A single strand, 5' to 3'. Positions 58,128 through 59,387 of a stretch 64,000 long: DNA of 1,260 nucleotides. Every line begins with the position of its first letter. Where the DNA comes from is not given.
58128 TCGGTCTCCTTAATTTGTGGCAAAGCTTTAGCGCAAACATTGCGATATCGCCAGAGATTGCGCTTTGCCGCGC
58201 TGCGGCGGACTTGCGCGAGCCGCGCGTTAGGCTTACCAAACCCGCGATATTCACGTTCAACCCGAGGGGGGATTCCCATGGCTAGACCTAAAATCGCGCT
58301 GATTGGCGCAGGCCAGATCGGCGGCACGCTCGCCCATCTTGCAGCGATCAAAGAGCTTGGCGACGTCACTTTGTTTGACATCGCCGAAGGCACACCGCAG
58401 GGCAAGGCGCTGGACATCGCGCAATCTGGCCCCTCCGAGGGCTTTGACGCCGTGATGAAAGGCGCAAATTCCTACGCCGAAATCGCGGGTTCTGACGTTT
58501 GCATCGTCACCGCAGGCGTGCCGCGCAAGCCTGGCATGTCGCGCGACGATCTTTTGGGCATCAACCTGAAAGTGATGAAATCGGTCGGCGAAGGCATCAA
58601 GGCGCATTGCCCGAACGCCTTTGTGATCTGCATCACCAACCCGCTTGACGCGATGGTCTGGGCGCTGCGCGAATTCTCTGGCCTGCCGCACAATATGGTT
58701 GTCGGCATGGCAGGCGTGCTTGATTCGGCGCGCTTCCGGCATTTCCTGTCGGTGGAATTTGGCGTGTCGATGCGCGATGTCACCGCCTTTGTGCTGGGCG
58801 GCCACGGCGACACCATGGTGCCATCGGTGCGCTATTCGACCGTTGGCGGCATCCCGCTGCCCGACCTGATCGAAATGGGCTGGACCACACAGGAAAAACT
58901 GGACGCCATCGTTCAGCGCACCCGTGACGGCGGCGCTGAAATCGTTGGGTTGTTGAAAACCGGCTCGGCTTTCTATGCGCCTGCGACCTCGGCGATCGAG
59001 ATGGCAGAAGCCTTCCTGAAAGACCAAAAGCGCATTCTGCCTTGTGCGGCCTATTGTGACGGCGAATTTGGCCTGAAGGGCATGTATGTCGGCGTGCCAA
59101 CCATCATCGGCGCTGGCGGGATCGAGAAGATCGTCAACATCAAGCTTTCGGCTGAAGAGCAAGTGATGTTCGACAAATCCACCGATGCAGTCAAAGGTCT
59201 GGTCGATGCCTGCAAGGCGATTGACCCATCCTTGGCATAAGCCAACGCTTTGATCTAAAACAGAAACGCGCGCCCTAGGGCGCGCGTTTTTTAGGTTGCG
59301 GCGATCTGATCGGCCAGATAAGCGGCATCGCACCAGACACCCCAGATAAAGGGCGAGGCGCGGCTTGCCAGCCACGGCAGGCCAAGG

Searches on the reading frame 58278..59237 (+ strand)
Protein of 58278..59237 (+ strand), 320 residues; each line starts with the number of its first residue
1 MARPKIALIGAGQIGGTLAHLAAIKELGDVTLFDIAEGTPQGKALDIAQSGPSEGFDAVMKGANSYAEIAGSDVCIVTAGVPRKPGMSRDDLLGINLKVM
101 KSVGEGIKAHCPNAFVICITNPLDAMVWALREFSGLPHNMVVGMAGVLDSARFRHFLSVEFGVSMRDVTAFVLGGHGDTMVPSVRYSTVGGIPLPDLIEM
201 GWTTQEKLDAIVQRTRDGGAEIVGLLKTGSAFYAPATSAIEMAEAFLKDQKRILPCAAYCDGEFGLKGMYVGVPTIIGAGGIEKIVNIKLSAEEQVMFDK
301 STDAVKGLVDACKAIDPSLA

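Call 57: list_cluster_members(proteins=[window:58278-59237:+, window:59291-60508:-, window:61163-61828:+, window:61857-62792:+, L001:10943-13009:+])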
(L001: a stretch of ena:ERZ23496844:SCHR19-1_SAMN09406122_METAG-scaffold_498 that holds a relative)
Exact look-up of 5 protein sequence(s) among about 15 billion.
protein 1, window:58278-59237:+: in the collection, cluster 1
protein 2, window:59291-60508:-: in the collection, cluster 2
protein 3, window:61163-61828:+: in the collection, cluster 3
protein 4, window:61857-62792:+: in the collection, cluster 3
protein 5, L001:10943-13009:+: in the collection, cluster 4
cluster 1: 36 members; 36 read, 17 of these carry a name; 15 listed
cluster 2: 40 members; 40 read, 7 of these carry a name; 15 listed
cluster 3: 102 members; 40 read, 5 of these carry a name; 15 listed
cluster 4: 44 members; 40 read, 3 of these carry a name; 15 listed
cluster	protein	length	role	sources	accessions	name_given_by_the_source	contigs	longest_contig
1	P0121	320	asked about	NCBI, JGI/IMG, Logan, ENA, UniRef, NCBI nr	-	-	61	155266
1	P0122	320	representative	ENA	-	-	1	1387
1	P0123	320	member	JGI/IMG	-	malate dehydrogenase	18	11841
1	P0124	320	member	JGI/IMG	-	malate dehydrogenase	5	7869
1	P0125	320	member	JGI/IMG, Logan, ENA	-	malate dehydrogenase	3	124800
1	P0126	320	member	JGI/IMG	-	malate dehydrogenase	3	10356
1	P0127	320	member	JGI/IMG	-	malate dehydrogenase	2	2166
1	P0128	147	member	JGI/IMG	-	malate dehydrogenase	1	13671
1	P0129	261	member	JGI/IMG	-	malate dehydrogenase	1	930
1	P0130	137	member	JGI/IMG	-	malate dehydrogenase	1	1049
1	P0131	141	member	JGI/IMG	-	malate dehydrogenase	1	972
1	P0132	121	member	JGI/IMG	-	malate dehydrogenase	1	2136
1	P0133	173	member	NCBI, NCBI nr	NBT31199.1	MAG: malate dehydrogenase, partial [Rhodobacteraceae bacterium] | malate dehydrogenase [Paracoccaceae bacterium]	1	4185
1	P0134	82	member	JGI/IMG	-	malate dehydrogenase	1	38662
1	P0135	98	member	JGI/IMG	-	malate dehydrogenase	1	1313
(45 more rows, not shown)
